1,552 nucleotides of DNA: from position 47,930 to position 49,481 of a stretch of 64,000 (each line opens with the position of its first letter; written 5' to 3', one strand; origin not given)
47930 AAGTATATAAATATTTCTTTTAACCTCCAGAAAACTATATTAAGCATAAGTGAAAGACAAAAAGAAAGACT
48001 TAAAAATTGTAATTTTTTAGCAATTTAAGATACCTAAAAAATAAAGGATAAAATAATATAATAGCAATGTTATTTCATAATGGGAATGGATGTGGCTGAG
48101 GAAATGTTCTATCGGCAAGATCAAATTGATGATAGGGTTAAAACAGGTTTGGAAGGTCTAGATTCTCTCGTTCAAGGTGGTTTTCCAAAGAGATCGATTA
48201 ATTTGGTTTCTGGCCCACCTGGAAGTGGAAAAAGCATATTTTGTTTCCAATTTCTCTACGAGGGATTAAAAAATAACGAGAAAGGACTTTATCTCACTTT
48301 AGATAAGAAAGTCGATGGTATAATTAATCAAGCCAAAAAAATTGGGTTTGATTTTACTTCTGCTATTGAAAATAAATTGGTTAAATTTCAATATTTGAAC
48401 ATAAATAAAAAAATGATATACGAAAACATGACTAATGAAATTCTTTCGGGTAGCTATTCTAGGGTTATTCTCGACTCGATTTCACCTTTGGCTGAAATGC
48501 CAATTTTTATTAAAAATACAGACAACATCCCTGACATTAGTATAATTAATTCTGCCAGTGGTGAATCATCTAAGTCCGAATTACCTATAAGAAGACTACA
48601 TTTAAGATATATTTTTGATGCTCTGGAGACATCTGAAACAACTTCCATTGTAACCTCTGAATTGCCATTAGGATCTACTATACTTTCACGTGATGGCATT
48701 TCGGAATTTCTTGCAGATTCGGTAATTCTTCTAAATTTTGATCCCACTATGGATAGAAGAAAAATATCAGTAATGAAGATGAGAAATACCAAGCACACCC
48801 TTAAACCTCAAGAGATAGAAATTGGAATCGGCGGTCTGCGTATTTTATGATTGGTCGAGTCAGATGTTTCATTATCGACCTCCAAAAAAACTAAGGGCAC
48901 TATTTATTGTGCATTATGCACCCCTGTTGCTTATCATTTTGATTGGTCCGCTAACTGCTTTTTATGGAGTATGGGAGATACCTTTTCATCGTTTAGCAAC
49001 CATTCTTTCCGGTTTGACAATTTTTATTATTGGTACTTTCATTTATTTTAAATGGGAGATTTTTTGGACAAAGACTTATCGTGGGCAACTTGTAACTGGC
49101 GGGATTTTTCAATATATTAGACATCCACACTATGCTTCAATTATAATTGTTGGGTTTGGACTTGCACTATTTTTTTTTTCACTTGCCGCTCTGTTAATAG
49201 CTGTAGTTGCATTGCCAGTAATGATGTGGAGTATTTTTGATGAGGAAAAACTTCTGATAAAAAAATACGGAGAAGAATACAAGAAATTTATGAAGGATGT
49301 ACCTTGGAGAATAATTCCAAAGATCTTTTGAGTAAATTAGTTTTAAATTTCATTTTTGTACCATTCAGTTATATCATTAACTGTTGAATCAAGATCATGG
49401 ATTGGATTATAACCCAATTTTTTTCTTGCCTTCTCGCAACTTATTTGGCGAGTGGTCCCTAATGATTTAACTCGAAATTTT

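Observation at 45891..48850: Pilin-like protein followed by a pair of single-domain KaiC/FlaH-like ATPases, with no FlaI/FlaJ partners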

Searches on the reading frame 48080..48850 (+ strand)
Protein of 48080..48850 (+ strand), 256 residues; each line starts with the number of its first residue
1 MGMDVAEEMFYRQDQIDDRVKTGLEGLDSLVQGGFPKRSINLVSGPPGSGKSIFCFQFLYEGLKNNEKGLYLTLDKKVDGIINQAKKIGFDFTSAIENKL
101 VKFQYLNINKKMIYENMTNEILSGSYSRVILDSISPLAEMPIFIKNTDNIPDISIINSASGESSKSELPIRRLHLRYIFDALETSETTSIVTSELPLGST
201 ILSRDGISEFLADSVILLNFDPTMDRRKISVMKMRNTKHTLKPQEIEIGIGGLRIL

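Call 3: search_protein_families(library=pfam, proteins=[window:48080-48850:+], max_evalue=1)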
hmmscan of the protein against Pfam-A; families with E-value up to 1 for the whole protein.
window:48080-48850:+ (256 aa): 14 families
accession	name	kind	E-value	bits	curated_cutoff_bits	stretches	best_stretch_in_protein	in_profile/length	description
PF06745.19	ATPase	-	3.2e-40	138.4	26.6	1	20-255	1-226/231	KaiC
PF13173.12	AAA_14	-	0.00015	22.2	27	1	38-90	2-43/129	AAA domain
PF13481.12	AAA_25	-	0.00017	21.7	27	1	12-62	7-57/195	AAA domain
PF03796.21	DnaB_C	-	0.0011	18.9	27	1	20-150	2-112/255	DnaB-like helicase C terminal domain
PF08423.17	Rad51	-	0.0015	18.3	22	1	19-135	7-131/244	Rad51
PF00154.27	RecA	-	0.0058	16.6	27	1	18-135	31-140/262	recA bacterial DNA recombination protein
PF00910.28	RNA_helicase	-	0.032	15.1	21.5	1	43-98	3-64/105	RNA helicase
PF00519.23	PPV_E1_C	-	0.052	13.1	26.5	1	34-58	115-139/289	Papillomavirus helicase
PF07088.17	GvpD_P-loop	-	0.06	13.7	24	1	42-74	14-45/189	GvpD gas vesicle protein, P-loop domain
PF20720.3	nSTAND3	-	0.071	13.2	27.2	1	39-85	18-64/155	Novel STAND NTPase 3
PF13479.12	AAA_24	-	0.11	12.8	27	1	42-139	6-78/195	AAA domain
PF09848.15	SLFN-g3_helicase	-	0.12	12.1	24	1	39-71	2-36/354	Schlafen group 3, DNA/RNA helicase domain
PF25199.1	nSTAND_NTPase5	-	0.13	12.5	34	1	36-72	39-76/145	Novel STAND NTPase 5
PF14417.12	MEDS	-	0.19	12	29.8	1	56-99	18-61/161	MEDS: MEthanogen/methylotroph, DcmR Sensory domain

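Call 4: search_protein_families(library=ncbifam, proteins=[window:48080-48850:+], max_evalue=1)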
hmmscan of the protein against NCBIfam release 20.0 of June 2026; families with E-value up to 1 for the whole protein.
window:48080-48850:+ (256 aa): 20 families
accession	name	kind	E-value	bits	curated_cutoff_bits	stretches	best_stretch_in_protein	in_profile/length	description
TIGR03880.1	KaiC_arch_3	hypoth_equivalog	9.6e-35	120.1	249.45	1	23-249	1-211/224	KaiC domain-containing protein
NF006799.0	PRK09302.1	equivalog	7.5e-31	107.3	408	2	16-137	251-375/515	circadian clock protein KaiC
TIGR03881.1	KaiC_arch_4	hypoth_equivalog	9.4e-27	94.2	247.8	1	19-248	2-220/231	KaiC domain-containing protein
TIGR03877.1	thermo_KaiC_1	hypoth_equivalog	1.8e-24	86.5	307.25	2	19-95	3-79/238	KaiC domain-containing protein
TIGR02655.1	circ_KaiC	equivalog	6.9e-17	61.2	546.25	1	19-243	2-216/484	circadian clock protein KaiC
NF004723.0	PRK06067.1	subfamily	1.1e-13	51.3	194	1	18-135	14-139/243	flagellar accessory protein FlaH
NF052589.1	ArlH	equivalog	3.2e-13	49.9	215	1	26-123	8-105/229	archaellum protein ArlH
TIGR00416.1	sms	equivalog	2.6e-08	33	403.05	1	17-137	73-182/454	DNA repair protein RadA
NF006320.0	PRK08533.1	equivalog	4e-07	29.9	215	1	26-137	12-129/230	flagellar accessory protein FlaH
NF003301.0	PRK04301.1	equivalog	4.6e-06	26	259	1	5-123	69-193/316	DNA repair and recombination protein RadA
NF004629.0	PRK05973.1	equivalog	4.2e-05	22.7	156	1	39-96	65-122/237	DNA helicase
TIGR03878.1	thermo_KaiC_2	hypoth_equivalog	0.00011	21.6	232.2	1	7-139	12-145/259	KaiC domain-containing protein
TIGR00665.1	DnaB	equivalog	0.00034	19.6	385.25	1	16-151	174-289/435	replicative DNA helicase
TIGR02237.1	recomb_radB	equivalog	0.0009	19.2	172.4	1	27-135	1-107/210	DNA repair and recombination protein RadB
TIGR02236.1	recomb_radA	equivalog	0.0011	18.5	361.15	1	5-68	64-126/311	DNA repair and recombination protein RadA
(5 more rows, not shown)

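Call 23: search_solved_structures(query=window:48080-48850:+, max_evalue=0.00001, show_alignments=2)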
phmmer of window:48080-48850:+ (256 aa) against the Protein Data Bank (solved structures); distinct sequences matched with E-value up to 0.00001: 47.
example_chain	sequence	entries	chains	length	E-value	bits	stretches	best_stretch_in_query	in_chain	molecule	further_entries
8zn5_B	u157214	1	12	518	2.9e-34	122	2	18-240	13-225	KaiC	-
8db3_A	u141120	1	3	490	1.5e-30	109.8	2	21-246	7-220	Circadian clock protein KaiC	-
8fwi_A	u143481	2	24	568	2.4e-30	109.2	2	21-246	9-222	Circadian clock protein KaiC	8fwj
8dba_A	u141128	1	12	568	3.3e-30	108.7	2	21-246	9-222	Circadian clock protein KaiC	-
8zn6_F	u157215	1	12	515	4.3e-29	105.1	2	18-97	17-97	KaiC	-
7dy1_A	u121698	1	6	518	2.8e-28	102.4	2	19-98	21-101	Circadian clock protein kinase KaiC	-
4o0m_A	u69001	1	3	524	3e-28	102.3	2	19-98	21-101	Circadian clock protein kinase KaiC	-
5jwq_A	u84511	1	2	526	3.1e-28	102.3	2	19-98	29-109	Circadian clock protein kinase KaiC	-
7dyi_A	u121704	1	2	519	1.7e-27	99.8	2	17-241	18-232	Circadian clock protein kinase KaiC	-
7x1z_A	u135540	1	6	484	2.5e-27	99.3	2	18-241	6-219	Circadian clock oscillator protein KaiC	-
3s1a_A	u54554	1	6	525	2.7e-27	99.2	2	17-241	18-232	Circadian clock protein kinase kaiC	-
8zn7_D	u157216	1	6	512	2.7e-27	99.2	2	18-98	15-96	KaiC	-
9ofh_A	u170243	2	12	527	3e-27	99.1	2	17-241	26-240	Circadian clock oscillator protein KaiC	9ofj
7s65_A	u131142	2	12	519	3.2e-27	99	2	17-241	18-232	Circadian clock protein kinase KaiC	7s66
3k0c_A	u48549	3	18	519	3.8e-27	98.7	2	17-241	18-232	Circadian clock protein kinase KaiC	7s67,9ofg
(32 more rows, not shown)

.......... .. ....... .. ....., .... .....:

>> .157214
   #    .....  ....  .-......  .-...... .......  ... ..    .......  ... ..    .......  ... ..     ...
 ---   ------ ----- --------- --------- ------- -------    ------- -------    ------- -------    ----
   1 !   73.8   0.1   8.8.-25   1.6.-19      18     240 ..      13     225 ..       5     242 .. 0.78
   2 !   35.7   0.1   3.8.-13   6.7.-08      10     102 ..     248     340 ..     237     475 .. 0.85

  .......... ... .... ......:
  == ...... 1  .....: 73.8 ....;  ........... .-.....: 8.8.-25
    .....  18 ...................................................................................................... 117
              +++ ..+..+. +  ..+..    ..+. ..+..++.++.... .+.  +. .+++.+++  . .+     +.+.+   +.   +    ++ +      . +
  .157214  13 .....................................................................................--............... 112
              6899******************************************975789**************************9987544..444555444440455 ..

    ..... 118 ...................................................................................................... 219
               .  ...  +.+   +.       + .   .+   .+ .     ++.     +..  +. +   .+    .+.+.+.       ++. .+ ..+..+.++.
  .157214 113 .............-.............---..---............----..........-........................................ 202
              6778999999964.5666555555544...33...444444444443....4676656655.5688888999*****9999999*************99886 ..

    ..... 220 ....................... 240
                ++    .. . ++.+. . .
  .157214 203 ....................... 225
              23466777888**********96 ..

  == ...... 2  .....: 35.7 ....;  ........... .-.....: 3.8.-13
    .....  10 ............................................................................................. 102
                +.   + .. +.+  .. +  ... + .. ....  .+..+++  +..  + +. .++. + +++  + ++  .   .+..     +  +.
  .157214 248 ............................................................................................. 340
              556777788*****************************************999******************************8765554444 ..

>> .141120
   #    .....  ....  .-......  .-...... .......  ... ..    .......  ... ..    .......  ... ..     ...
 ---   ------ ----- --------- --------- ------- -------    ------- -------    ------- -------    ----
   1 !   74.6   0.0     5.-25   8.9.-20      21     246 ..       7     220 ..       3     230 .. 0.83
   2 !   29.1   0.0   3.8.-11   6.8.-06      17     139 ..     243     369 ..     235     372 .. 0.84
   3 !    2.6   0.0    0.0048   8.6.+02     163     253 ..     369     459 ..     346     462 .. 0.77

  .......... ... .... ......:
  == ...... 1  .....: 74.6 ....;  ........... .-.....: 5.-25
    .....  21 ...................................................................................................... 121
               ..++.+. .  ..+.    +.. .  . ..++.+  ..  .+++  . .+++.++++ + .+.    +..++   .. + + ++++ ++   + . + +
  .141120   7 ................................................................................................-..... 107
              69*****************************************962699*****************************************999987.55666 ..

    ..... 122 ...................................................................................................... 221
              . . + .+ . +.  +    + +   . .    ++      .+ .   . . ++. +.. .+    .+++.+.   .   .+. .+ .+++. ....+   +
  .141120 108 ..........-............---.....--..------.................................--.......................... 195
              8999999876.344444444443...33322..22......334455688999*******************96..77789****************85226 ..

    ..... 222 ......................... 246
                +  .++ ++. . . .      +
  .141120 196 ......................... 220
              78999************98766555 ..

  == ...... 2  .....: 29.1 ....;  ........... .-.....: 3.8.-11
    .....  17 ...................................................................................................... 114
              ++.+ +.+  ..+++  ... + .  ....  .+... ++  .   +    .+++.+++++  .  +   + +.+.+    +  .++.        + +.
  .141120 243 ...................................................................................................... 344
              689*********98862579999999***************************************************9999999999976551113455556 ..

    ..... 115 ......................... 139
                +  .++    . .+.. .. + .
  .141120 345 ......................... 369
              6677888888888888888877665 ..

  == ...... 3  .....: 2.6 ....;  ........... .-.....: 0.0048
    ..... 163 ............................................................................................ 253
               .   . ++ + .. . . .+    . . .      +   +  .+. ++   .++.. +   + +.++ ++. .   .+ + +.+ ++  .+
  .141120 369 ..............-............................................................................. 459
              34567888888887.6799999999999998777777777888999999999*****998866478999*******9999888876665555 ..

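Call 61: search_protein_families(library=padloc, proteins=[window:48080-48850:+], max_evalue=0.01)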
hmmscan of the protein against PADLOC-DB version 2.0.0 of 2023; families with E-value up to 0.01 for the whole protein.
window:48080-48850:+ (256 aa): 1 family
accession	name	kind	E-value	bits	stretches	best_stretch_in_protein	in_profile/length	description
PDLC04140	mad8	-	0.00085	16.9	1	34-94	23-67/314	mads_8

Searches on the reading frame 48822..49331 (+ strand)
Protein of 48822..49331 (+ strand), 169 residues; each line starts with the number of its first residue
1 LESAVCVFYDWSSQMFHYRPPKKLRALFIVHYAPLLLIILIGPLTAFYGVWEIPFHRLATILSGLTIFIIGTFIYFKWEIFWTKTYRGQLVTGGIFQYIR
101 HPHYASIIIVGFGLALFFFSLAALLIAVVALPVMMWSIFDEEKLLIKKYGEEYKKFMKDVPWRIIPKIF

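Call 3: search_protein_families(library=pfam, proteins=[window:48822-49331:+], max_evalue=1)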
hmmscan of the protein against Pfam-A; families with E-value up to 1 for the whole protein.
window:48822-49331:+ (169 aa): 5 families
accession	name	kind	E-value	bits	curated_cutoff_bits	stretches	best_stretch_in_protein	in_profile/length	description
PF04191.18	PEMT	-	1.7e-11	44.9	25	1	61-151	15-104/105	Phospholipid methyltransferase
PF04140.19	ICMT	-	1e-07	32.7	24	1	76-146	23-94/95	Isoprenylcysteine carboxyl methyltransferase (ICMT) family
PF01222.22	ERG4_ERG24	-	2.3e-06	27.1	27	1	87-169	347-432/432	Ergosterol biosynthesis ERG4/ERG24 family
PF02544.21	Steroid_dh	-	4.7e-05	23.9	22.6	1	45-158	26-143/150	3-oxo-5-alpha-steroid 4-dehydrogenase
PF06966.17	DUF1295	-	0.00022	21.2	20.4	1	24-156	84-231/235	Protein of unknown function (DUF1295)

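Call 4: search_protein_families(library=ncbifam, proteins=[window:48822-49331:+], max_evalue=1)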
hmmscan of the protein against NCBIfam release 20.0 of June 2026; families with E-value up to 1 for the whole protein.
window:48822-49331:+ (169 aa): 4 families
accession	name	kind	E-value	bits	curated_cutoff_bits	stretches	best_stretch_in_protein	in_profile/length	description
NF040696.1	isopcys_mtase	equivalog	1.3e-13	51.2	160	1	27-168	42-190/190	protein-S-isoprenylcysteine O-methyltransferase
TIGR04571.1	LmtA_Leptospira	exception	4.1e-06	26.7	325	1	92-167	90-165/252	lipid A Kdo2 1-phosphate O-methyltransferase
NF045656.1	MeththiolMtaseMddA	equivalog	8.1e-05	22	270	1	74-162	139-235/238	methanethiol S-methyltransferase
NF045624.1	filament_FraC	equivalog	0.022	14.7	100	1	68-144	48-120/170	filament integrity protein FraC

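Call 61: search_protein_families(library=padloc, proteins=[window:48864-49331:+], max_evalue=0.01)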
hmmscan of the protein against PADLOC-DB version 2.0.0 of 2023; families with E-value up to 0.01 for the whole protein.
window:48864-49331:+ (155 aa): 0 families
